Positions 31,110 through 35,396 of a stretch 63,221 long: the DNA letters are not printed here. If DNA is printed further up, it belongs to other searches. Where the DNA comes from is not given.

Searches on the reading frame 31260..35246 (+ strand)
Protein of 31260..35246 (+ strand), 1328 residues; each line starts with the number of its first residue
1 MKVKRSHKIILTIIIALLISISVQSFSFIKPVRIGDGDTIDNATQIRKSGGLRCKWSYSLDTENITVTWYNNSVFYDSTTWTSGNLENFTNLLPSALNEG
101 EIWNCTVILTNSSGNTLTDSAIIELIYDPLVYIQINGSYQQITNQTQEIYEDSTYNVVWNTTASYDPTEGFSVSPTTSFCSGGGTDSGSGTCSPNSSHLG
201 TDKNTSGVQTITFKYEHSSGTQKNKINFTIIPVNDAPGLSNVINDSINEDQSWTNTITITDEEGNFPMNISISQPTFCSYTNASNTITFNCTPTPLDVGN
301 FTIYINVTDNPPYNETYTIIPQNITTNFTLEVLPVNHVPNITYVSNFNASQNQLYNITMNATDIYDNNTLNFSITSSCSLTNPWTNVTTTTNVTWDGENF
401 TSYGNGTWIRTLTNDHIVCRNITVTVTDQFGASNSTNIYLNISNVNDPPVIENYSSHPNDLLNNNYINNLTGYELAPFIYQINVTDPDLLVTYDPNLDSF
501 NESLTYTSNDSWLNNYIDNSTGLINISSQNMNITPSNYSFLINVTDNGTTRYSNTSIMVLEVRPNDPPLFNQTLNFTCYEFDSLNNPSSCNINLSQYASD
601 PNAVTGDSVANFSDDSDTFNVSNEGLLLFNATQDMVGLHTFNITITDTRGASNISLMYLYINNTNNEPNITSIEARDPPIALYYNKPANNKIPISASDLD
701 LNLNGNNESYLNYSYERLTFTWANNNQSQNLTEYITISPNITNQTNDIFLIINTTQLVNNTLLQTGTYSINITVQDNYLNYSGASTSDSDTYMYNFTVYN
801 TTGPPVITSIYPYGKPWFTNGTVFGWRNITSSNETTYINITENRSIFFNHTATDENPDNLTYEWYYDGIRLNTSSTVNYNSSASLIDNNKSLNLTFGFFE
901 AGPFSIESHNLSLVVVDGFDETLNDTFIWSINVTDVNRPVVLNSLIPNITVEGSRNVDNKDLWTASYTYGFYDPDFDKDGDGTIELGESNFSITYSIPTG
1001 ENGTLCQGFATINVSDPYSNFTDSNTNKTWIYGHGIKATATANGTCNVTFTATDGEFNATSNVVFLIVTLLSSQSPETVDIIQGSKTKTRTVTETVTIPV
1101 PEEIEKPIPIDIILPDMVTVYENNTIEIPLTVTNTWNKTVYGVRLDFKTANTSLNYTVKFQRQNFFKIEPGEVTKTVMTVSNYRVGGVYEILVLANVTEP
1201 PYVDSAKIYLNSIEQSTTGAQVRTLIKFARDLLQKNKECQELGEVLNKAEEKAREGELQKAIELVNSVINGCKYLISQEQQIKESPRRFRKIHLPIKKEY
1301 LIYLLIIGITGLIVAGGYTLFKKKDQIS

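Call 14: search_protein_families(library=ncbifam, proteins=[window:31260-35246:+], max_evalue=0.1)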
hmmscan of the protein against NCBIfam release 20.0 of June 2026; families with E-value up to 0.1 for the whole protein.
window:31260-35246:+ (1328 aa): 1 family
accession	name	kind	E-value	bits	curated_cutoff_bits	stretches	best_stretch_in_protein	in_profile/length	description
NF012211.1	tand_rpt_95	domain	8.2e-09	35.3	90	3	389-454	28-96/98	tandem-95 repeat protein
